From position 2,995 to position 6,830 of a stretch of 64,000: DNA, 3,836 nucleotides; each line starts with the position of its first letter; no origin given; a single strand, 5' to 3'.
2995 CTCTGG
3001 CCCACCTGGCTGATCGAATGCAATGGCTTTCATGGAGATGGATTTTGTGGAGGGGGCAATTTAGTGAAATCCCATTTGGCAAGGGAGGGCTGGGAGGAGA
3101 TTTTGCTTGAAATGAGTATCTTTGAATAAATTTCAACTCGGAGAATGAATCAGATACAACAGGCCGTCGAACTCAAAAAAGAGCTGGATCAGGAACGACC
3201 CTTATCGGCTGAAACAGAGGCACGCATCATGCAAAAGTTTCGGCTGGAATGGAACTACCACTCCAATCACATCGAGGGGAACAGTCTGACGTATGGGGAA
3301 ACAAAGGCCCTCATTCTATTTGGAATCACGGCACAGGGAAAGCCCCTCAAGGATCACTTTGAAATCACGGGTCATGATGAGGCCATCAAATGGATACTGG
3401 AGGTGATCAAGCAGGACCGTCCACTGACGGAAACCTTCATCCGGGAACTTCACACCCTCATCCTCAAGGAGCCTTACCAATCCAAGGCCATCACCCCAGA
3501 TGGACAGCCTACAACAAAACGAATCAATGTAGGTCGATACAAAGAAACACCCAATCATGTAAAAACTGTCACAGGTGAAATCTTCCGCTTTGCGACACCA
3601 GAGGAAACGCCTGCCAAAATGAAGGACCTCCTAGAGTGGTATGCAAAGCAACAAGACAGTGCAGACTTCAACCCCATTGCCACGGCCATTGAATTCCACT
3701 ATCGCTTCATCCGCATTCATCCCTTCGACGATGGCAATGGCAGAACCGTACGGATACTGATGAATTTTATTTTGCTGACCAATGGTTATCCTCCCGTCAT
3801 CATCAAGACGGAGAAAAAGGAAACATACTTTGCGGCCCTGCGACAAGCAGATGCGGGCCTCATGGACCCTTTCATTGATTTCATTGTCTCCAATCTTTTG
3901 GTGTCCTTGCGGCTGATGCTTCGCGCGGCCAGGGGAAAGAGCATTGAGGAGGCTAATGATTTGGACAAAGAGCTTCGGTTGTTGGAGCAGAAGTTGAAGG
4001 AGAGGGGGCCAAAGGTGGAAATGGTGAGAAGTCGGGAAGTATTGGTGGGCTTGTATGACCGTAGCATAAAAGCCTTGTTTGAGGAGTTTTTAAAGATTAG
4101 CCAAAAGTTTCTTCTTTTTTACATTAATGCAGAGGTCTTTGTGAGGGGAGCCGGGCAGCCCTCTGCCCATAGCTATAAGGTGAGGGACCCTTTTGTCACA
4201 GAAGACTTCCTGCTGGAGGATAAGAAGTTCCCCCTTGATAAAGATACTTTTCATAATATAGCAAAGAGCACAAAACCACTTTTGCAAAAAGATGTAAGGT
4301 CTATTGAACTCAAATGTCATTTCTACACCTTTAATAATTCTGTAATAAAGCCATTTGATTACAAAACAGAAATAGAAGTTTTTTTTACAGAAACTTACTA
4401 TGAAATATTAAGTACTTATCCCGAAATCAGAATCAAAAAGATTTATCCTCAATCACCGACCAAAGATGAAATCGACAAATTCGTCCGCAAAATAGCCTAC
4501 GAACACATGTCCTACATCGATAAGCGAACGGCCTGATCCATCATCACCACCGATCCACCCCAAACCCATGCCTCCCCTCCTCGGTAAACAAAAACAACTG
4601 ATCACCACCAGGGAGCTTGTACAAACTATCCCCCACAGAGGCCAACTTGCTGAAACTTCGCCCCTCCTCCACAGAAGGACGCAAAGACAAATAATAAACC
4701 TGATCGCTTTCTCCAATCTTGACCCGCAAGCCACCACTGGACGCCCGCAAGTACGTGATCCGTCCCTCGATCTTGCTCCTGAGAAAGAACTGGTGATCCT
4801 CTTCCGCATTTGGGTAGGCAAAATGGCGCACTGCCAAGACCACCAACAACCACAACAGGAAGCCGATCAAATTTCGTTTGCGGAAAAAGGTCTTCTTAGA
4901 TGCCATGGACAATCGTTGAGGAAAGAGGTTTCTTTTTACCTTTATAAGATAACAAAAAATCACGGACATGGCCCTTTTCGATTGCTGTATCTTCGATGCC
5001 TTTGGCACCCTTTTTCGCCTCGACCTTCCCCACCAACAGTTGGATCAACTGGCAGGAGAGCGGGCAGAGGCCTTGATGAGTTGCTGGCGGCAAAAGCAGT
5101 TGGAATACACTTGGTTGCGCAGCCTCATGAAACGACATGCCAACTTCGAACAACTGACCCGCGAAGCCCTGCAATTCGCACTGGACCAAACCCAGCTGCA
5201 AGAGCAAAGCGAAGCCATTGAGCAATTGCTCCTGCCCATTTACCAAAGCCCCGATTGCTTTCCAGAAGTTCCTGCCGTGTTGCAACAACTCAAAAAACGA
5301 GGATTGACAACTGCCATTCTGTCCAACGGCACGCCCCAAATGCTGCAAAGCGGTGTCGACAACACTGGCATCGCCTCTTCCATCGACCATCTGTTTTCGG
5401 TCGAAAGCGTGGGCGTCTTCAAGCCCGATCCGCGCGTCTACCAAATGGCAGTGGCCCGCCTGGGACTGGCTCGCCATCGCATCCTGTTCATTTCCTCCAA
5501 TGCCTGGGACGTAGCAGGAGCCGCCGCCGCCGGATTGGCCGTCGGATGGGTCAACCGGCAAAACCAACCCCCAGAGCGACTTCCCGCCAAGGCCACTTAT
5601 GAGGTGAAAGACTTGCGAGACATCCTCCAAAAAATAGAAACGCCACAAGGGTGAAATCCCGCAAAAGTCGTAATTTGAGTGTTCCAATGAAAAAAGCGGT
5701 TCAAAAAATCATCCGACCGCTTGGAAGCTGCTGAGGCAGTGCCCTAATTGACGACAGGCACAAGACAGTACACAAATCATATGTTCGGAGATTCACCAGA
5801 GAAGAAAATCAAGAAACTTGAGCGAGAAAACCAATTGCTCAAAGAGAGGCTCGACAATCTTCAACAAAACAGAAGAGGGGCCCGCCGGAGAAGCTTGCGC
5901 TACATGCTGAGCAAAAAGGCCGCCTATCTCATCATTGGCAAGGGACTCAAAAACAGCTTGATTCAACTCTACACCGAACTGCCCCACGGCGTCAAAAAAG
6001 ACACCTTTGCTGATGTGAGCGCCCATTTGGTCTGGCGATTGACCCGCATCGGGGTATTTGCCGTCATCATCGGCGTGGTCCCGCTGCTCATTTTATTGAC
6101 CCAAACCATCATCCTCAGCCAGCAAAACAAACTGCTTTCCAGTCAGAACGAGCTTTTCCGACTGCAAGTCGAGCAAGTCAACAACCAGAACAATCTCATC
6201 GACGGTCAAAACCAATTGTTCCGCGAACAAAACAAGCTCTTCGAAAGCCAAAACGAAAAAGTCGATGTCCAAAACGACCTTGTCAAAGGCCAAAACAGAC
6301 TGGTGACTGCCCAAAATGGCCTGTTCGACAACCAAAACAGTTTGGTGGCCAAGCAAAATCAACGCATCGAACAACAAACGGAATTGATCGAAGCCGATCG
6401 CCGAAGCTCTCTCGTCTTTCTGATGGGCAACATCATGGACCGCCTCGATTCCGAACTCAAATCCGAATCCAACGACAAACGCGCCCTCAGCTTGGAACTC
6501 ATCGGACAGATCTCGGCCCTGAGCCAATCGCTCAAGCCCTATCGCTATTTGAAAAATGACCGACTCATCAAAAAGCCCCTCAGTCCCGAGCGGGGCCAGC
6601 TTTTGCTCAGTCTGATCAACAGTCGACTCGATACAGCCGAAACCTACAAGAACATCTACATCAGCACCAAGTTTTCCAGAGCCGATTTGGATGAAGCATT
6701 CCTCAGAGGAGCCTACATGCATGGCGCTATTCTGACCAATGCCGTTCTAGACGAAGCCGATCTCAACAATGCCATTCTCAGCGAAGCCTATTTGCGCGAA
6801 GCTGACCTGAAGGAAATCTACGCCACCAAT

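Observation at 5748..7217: Chimeric protein: coiled coil, TM helix, 13 perfect 'QNxLxxx' heptads, then a pentapeptide-repeat beta-helix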

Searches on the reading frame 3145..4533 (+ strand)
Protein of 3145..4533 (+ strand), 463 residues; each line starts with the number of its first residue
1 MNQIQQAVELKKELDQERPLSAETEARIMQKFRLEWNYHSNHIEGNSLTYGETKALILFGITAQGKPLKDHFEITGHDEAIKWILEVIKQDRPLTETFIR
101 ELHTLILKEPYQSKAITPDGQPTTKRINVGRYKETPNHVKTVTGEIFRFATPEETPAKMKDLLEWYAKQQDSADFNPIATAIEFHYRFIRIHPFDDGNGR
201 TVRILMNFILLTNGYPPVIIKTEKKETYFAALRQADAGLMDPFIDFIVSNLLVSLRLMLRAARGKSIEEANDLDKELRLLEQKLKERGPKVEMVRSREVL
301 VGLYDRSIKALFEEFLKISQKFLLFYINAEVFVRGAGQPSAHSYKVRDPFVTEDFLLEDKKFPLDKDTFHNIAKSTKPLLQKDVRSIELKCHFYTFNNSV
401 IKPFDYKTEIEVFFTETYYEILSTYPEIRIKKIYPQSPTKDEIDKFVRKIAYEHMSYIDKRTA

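Call 12: search_protein_families(library=padloc, proteins=[window:3145-4533:+], max_evalue=0.01)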
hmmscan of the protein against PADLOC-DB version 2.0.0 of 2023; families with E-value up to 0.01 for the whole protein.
window:3145-4533:+ (463 aa): 9 families
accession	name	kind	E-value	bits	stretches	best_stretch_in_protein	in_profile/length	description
PDLC04836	PDC-S04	-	2.4e-41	139.5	1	10-237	5-214/244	-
PDLC04840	PDC-S04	-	1.8e-36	124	1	36-237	15-201/227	-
PDLC04837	PDC-S04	-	2.5e-31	106.8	1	26-247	19-220/234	-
PDLC03963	SoFic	-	4.4e-26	90.1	1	28-260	52-269/361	-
PDLC04839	PDC-S04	-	2.7e-16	57.9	1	146-247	91-198/205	-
PDLC04966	PDC-S24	-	5.4e-12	43.3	1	90-216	228-342/497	-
PDLC04838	PDC-S04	-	2.7e-10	38.4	1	147-247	96-198/209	-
PDLC04842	PDC-S04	-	0.00014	19.6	1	191-235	111-155/202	-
PDLC04841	PDC-S04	-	0.00098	16.8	1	190-235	208-253/292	-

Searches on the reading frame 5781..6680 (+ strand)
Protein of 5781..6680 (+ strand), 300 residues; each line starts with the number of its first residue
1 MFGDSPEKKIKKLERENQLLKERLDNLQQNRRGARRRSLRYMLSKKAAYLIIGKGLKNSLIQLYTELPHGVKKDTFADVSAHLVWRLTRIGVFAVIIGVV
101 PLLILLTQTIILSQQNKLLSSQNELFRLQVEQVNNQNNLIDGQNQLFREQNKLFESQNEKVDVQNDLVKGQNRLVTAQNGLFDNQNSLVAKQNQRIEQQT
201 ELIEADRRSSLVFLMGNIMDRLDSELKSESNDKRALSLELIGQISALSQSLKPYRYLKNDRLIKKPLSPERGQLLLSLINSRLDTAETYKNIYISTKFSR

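Call 13: search_solved_structures(query=window:5781-6680:+, max_evalue=1)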
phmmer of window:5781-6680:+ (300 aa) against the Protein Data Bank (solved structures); distinct sequences matched with E-value up to 1: 9.
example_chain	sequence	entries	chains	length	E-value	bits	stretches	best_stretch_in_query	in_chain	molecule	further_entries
9bgm_a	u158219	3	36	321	0.02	17.9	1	87-207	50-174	gp75 tail tube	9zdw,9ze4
8eaw_a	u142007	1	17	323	0.085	15.9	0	173-209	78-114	Capsid protein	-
25mk_A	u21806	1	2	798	0.13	15.3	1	162-218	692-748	Potassium transporter 5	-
25le_A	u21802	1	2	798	0.13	15.3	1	162-218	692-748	Potassium transporter 5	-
25lv_A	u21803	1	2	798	0.13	15.3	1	162-218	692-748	Potassium transporter 5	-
25mi_A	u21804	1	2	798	0.13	15.3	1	162-218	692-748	Potassium transporter 5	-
25jn_A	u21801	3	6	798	0.13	15.3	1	162-218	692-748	Potassium transporter 5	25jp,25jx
25mj_A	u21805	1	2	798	0.13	15.2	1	162-218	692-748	Potassium transporter 5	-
25ex_A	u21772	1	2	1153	0.19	14.7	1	162-218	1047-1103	Green fluorescent protein,Potassium transporter 5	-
